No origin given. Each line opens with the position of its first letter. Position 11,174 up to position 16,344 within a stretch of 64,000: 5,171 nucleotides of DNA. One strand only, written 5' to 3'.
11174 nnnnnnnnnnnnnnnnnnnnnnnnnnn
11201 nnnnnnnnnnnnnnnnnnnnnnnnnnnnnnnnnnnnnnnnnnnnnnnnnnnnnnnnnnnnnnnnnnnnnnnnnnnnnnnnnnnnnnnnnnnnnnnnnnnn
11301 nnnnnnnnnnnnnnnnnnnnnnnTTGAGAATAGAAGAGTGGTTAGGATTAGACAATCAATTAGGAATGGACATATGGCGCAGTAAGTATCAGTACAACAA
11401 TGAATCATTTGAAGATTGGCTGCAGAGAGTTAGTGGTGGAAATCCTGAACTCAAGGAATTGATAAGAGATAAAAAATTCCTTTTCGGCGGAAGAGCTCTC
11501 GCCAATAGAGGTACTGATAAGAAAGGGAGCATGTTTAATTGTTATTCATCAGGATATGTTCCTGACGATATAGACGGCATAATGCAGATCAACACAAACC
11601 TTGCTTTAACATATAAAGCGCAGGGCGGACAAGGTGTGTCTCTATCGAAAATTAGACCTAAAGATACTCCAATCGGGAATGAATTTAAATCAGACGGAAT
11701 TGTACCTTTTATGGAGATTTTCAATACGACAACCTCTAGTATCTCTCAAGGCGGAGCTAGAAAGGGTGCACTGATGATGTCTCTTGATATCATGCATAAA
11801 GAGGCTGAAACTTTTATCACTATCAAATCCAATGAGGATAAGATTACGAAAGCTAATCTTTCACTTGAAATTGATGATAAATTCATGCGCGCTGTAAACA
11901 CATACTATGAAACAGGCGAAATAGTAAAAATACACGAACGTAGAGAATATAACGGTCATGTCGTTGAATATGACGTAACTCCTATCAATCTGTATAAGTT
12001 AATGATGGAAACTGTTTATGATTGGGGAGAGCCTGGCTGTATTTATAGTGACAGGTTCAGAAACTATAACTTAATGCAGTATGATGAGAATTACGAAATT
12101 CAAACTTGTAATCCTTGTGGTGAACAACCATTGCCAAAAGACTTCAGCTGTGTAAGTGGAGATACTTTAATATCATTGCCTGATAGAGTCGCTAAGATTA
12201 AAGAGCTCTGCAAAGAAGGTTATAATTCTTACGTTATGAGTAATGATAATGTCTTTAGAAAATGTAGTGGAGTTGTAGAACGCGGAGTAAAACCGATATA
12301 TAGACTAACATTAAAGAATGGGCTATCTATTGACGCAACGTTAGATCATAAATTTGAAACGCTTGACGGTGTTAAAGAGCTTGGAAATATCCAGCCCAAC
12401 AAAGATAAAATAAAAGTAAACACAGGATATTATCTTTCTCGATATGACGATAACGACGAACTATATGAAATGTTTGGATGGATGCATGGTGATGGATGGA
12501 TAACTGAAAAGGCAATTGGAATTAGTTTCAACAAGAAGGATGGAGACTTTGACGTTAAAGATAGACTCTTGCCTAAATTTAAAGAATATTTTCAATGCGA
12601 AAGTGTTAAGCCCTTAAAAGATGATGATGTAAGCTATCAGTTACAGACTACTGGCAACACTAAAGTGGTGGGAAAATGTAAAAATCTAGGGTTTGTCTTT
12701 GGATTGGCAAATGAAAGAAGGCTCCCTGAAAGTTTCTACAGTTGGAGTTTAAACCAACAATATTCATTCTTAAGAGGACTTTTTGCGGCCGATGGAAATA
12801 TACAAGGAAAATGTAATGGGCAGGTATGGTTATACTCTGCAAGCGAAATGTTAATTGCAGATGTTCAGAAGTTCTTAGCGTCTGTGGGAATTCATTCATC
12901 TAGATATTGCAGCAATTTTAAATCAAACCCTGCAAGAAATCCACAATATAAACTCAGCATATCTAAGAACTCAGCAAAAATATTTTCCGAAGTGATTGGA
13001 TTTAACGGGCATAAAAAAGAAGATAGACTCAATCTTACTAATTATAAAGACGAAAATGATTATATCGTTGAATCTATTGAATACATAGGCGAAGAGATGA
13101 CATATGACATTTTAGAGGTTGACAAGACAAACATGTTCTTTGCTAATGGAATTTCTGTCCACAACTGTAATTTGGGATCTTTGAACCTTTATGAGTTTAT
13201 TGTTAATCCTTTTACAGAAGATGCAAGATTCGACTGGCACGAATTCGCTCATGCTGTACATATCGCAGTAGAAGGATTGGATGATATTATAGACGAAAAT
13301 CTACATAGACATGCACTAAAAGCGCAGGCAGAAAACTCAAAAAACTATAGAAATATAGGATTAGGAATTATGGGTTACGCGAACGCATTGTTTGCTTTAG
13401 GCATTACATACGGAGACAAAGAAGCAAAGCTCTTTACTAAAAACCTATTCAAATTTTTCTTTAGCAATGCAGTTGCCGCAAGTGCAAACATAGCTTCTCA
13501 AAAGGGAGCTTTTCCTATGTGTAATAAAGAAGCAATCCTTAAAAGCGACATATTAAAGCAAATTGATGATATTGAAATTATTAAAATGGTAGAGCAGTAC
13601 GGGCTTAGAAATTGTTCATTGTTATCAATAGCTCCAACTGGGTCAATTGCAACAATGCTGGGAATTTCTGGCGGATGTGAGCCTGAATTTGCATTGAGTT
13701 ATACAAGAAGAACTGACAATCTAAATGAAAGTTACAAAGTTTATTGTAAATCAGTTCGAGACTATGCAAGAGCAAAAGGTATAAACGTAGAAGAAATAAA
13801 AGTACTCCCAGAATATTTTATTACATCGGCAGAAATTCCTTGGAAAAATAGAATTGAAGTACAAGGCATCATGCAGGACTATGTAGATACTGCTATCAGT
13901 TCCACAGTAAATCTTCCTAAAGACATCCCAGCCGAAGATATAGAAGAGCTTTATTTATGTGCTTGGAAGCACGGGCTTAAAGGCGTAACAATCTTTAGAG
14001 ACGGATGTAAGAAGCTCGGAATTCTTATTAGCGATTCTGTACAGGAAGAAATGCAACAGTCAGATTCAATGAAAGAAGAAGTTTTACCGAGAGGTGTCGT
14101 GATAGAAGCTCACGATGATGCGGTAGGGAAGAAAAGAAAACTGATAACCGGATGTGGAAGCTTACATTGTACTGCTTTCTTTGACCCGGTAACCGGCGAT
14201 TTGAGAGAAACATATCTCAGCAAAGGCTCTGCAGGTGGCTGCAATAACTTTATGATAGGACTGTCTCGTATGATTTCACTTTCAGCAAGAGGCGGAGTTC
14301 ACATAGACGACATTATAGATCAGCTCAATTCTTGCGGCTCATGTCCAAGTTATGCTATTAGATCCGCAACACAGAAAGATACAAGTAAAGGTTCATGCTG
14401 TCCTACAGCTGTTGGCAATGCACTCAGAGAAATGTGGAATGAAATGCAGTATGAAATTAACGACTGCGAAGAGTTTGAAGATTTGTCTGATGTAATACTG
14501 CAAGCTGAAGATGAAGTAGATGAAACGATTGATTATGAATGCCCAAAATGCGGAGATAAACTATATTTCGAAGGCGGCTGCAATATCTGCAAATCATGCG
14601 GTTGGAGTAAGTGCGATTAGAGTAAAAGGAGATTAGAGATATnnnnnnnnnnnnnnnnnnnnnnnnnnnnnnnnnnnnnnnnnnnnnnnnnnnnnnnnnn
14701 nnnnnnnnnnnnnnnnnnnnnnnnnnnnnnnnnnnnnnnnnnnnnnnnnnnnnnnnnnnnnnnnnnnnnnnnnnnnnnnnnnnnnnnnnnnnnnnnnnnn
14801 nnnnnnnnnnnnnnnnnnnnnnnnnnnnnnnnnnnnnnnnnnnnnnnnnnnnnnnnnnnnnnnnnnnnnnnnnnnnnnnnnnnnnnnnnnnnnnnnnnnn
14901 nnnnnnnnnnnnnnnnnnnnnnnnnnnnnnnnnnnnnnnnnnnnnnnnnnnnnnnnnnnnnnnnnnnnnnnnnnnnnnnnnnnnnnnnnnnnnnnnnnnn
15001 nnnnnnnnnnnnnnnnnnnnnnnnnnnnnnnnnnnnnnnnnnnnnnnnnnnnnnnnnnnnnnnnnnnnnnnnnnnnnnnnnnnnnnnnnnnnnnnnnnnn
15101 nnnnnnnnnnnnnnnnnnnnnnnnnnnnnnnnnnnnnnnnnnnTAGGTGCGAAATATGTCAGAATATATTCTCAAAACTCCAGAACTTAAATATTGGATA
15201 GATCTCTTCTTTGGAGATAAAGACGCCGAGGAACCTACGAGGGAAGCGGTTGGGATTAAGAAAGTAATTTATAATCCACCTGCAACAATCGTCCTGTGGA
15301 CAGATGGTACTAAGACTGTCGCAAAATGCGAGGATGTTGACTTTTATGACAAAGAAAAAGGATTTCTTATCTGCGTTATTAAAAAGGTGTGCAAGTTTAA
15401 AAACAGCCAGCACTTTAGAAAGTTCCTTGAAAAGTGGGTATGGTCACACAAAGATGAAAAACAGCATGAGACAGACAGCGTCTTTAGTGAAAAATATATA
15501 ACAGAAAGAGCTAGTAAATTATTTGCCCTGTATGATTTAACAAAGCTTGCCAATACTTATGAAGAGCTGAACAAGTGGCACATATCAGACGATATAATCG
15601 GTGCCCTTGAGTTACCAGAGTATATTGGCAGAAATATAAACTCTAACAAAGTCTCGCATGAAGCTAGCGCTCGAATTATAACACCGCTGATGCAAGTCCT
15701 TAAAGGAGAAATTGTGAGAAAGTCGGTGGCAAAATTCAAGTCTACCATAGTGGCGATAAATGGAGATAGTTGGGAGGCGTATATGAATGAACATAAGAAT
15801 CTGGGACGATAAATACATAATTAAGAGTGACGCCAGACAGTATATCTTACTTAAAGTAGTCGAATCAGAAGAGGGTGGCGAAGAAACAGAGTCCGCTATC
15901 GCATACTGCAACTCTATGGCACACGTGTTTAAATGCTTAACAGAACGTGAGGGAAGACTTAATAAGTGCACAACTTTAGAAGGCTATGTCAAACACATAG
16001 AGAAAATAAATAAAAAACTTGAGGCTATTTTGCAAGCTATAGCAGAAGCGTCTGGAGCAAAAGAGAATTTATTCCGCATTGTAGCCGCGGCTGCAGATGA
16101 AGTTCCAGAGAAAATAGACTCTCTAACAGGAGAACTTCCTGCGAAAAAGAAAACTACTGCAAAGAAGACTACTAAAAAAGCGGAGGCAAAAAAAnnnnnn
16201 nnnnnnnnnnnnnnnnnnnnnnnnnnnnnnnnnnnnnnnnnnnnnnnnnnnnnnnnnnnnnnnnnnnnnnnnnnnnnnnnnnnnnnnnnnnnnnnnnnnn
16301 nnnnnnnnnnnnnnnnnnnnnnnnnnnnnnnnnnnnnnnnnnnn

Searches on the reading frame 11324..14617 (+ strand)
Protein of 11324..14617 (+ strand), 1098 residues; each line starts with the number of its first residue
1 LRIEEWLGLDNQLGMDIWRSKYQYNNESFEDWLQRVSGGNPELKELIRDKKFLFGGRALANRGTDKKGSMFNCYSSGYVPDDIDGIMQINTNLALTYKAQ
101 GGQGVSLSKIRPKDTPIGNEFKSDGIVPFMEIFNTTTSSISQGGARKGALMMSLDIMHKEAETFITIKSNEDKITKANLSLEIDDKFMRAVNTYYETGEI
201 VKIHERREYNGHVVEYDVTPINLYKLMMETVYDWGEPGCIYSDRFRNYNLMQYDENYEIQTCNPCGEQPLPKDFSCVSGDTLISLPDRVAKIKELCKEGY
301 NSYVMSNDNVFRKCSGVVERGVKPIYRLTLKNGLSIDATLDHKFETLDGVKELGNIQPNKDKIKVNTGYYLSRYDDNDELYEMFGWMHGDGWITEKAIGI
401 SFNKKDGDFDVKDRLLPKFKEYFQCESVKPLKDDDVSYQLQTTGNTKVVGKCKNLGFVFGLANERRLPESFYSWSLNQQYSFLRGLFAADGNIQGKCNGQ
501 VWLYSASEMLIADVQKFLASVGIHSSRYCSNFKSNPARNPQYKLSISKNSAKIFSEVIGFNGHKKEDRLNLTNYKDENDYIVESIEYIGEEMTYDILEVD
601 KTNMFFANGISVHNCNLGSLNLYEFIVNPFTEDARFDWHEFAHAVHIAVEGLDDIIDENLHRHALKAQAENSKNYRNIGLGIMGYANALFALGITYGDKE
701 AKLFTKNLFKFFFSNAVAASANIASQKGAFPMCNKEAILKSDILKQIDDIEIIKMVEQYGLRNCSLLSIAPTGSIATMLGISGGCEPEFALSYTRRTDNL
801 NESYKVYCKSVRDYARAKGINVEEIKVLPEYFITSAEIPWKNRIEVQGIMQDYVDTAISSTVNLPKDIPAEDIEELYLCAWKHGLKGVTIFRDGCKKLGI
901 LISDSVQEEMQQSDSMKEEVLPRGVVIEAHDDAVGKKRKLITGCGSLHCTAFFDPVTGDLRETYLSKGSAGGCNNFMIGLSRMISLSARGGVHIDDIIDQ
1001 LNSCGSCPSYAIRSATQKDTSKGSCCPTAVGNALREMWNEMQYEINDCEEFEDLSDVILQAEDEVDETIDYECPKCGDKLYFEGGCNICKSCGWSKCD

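Call 69: search_protein_families(library=pfam, proteins=[window:11324-14617:+], max_evalue=0.001)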
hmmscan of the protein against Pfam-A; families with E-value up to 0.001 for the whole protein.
window:11324-14617:+ (1098 aa): 4 families
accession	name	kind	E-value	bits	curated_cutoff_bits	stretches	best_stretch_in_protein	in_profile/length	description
PF02867.20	Ribonuc_red_lgC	-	2.7e-94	317.1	23.9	2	611-890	223-522/523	Ribonucleotide reductase, barrel domain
PF14528.11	LAGLIDADG_3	-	3.6e-13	50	22.5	1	479-559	3-82/82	LAGLIDADG-like domain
PF12637.14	TSCPD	-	4.7e-11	43.3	22.8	1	939-1037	6-87/88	TSCPD domain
PF14890.11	Intein_splicing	-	6.4e-10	39.5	35.8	1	284-614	2-155/155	Intein splicing domain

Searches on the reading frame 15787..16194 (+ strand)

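Call 25: search_protein_families(library=pfam, proteins=[window:15787-16194:+], max_evalue=0.01)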
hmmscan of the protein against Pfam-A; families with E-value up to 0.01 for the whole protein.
window:15787-16194:+ (136 aa): 1 family
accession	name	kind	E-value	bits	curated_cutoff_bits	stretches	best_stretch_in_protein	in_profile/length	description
PF17399.7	DUF5405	-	0.0077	17.1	21.6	0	3-76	7-78/88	Domain of unknown function (DUF5405)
